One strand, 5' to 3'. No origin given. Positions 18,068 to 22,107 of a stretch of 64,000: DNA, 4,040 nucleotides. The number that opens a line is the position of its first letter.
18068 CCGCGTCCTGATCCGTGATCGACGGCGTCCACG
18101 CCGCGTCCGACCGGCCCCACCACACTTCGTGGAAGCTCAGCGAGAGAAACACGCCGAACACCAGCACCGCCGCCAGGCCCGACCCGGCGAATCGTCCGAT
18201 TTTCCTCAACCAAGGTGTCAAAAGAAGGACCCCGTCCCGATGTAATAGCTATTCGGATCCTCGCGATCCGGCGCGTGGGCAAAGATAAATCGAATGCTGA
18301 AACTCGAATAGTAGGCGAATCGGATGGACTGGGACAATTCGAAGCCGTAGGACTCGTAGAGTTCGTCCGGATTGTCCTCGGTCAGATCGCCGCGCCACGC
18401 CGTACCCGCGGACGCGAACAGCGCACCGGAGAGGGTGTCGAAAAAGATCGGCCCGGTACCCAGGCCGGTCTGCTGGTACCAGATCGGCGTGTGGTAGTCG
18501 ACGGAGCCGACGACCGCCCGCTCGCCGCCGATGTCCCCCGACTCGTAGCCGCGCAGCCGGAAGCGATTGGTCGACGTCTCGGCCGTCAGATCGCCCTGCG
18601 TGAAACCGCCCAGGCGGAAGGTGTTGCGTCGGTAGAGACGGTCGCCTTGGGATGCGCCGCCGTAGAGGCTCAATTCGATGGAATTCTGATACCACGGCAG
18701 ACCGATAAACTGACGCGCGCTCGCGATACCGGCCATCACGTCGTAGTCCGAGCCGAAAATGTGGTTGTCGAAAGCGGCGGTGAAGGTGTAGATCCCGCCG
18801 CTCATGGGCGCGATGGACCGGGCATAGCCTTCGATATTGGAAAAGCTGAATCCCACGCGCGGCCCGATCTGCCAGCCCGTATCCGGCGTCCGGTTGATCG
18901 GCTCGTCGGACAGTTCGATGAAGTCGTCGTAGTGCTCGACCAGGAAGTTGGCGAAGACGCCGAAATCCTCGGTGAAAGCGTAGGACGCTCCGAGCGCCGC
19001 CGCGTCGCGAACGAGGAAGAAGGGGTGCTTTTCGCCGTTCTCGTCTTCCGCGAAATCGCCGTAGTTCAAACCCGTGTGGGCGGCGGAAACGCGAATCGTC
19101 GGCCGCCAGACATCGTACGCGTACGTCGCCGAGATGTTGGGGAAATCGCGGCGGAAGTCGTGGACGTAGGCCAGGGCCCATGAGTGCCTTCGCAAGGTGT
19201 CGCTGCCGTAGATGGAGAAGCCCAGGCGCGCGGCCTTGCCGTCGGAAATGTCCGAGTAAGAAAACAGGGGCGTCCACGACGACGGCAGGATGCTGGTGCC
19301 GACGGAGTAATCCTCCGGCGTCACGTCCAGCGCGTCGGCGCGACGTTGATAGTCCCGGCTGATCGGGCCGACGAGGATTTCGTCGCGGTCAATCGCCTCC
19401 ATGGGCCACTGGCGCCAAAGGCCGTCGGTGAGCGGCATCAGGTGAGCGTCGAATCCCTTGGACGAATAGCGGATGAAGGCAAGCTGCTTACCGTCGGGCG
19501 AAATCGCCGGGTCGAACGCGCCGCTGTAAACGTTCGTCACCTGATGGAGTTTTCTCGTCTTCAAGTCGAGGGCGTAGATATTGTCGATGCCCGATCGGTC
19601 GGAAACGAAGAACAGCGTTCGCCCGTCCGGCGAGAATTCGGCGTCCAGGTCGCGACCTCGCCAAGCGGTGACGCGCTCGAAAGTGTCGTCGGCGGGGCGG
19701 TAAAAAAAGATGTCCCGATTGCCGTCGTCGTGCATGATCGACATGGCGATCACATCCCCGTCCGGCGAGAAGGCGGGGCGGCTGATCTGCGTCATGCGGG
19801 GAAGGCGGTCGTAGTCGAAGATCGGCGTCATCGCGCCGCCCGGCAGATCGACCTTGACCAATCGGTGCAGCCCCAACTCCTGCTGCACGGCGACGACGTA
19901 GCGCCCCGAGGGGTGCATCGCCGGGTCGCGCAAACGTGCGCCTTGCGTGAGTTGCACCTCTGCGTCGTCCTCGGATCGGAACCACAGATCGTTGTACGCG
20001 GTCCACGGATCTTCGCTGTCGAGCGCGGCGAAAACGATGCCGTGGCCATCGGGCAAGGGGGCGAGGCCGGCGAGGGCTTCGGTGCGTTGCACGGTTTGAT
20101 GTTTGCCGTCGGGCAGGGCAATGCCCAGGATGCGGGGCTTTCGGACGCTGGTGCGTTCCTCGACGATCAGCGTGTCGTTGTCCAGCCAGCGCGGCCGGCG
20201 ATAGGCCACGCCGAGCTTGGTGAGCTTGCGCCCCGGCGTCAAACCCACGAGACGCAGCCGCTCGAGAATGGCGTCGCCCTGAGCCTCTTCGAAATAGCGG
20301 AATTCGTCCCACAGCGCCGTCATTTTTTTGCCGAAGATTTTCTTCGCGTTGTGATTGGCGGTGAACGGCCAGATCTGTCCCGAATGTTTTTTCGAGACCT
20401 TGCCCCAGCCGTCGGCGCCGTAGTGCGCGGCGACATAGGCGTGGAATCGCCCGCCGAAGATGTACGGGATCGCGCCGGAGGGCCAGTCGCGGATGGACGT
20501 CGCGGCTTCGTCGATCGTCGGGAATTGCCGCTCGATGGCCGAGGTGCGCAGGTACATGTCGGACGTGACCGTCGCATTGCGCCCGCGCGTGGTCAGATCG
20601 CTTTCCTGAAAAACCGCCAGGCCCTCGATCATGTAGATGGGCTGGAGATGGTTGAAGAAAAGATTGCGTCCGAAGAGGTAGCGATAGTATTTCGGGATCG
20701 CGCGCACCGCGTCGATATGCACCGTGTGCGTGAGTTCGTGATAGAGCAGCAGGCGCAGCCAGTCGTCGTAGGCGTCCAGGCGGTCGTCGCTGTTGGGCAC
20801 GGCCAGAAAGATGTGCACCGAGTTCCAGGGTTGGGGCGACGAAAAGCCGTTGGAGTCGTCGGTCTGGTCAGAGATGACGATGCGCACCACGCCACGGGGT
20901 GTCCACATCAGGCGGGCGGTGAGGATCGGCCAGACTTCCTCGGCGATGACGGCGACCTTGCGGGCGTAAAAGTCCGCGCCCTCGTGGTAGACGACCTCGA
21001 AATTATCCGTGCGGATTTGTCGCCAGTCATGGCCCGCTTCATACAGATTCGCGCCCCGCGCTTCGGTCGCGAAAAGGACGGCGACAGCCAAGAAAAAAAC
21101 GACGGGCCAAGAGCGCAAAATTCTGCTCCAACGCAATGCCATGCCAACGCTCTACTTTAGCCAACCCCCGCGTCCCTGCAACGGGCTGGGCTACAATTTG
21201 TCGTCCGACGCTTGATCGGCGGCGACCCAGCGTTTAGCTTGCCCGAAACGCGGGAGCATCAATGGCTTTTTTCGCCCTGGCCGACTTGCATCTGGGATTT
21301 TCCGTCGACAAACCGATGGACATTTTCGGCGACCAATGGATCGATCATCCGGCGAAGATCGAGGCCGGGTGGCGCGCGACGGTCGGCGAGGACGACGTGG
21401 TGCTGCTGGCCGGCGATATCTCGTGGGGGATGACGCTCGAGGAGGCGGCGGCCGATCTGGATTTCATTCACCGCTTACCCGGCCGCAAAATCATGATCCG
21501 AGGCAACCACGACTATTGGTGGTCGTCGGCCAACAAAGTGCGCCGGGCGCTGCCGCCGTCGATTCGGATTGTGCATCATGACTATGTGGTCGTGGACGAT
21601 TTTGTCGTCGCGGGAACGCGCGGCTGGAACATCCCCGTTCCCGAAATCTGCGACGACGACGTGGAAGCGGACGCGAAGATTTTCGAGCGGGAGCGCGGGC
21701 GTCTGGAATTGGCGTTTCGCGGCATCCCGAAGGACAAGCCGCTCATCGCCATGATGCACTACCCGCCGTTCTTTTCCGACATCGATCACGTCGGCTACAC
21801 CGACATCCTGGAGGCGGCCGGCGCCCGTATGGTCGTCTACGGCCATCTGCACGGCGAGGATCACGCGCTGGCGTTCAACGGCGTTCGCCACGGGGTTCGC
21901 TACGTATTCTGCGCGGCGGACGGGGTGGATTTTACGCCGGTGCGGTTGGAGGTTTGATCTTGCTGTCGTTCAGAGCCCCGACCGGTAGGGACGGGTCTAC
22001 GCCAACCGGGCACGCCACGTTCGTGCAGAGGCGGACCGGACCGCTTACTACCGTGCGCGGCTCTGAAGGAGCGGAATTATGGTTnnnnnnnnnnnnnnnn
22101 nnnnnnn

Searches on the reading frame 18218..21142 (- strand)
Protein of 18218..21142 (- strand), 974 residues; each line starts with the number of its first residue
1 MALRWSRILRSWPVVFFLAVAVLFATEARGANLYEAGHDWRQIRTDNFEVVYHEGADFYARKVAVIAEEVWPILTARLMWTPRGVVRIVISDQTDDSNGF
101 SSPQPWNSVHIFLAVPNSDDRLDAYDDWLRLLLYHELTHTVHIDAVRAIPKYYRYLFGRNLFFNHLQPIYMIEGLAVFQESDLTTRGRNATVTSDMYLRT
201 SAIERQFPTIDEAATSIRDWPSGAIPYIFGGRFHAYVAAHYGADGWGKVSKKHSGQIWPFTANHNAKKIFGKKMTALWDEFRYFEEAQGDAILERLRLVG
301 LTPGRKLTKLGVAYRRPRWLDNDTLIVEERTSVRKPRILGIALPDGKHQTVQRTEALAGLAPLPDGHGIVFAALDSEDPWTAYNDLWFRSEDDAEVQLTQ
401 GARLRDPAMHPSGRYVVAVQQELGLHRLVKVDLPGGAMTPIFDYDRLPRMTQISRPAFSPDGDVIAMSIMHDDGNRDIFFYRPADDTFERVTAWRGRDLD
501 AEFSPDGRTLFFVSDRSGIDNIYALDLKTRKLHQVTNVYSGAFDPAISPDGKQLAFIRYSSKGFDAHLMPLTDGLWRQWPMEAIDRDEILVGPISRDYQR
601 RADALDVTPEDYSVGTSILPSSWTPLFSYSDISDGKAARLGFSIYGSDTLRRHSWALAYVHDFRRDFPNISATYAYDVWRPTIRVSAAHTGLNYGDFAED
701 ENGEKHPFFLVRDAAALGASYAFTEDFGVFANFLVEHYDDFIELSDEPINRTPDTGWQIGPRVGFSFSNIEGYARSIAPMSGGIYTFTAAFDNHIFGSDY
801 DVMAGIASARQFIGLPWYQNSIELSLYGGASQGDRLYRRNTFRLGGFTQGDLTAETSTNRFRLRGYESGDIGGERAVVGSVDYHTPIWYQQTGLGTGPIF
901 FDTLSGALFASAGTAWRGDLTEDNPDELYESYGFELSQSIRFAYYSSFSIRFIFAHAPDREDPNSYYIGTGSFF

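Call 10: search_protein_families(library=pfam, proteins=[window:18218-21142:-], max_evalue=0.0001)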
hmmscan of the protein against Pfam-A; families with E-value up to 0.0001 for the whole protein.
window:18218-21142:- (974 aa): 1 family
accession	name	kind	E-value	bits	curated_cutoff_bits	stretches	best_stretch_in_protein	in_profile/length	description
PF07676.18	PD40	-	7.6e-16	58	20.9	1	490-523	3-37/38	WD40-like Beta Propeller Repeat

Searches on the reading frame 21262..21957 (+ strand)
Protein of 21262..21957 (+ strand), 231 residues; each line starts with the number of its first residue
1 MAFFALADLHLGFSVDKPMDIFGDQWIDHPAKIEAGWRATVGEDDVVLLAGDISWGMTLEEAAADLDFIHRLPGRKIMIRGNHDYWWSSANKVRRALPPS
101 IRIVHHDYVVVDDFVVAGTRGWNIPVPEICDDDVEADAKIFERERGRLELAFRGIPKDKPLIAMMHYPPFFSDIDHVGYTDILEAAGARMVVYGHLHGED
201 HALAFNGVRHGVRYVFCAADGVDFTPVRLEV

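Call 10: search_protein_families(library=pfam, proteins=[window:21262-21957:+], max_evalue=0.0001)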
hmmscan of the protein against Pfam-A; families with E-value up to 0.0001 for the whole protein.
window:21262-21957:+ (231 aa): 2 families
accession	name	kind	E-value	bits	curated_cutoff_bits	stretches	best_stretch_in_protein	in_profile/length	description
PF00149.33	Metallophos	-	3.2e-12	47.7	21.5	1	3-198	3-190/191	Calcineurin-like phosphoesterase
PF12850.12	Metallophos_2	-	6.3e-05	23.5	27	0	1-199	1-119/154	Calcineurin-like phosphoesterase superfamily domain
